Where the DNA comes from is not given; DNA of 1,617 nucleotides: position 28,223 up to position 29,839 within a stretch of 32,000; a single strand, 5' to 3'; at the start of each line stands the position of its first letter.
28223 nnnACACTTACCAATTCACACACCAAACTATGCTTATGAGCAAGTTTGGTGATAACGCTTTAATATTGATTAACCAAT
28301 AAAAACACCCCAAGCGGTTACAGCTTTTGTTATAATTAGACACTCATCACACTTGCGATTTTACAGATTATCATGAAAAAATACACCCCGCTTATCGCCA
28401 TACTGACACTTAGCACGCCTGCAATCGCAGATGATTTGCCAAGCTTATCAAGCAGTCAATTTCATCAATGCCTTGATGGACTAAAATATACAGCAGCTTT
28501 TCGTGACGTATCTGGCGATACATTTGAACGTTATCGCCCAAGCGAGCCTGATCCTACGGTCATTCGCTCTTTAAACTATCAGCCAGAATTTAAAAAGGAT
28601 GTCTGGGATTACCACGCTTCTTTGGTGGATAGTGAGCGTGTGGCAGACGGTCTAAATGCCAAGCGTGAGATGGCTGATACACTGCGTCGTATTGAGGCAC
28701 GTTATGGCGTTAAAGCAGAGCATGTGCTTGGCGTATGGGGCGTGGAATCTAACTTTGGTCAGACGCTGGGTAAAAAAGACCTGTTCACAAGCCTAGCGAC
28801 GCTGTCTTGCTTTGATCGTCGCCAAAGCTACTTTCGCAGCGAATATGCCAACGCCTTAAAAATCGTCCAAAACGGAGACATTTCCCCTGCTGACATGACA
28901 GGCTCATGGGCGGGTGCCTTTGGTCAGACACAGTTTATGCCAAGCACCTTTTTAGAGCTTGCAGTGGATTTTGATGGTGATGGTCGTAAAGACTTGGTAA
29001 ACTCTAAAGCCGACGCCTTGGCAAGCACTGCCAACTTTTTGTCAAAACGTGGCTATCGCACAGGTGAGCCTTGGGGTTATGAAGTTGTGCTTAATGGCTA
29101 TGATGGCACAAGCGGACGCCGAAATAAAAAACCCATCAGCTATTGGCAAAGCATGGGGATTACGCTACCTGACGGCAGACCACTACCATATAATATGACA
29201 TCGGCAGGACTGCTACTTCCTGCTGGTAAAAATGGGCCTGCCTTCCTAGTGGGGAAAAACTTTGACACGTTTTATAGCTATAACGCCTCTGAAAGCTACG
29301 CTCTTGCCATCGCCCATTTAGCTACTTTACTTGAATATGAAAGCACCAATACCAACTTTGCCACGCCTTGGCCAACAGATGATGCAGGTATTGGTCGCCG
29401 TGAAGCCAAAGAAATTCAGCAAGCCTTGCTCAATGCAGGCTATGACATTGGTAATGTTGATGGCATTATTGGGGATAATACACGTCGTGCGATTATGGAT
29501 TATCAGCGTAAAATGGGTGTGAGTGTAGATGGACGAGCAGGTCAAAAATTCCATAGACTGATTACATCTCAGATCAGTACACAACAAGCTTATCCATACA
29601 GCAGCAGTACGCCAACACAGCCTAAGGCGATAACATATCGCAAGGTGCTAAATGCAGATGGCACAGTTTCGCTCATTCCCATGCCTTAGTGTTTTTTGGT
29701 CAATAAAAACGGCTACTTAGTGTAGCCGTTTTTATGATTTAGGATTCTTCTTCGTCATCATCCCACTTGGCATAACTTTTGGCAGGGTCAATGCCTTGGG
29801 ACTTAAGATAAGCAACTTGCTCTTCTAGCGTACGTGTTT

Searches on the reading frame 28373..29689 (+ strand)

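Call 69: search_protein_families(library=pfam, proteins=[window:28373-29689:+], max_evalue=0.0001)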
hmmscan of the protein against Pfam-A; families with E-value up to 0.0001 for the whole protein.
window:28373-29689:+ (438 aa): 2 families
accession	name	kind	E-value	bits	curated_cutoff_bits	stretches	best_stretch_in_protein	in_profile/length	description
PF13406.11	SLT_2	-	7.5e-98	327.8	24.3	1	29-317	1-291/292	Transglycosylase SLT domain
PF01471.23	PG_binding_1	-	1.2e-13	51.4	23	1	345-392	5-52/57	Putative peptidoglycan binding domain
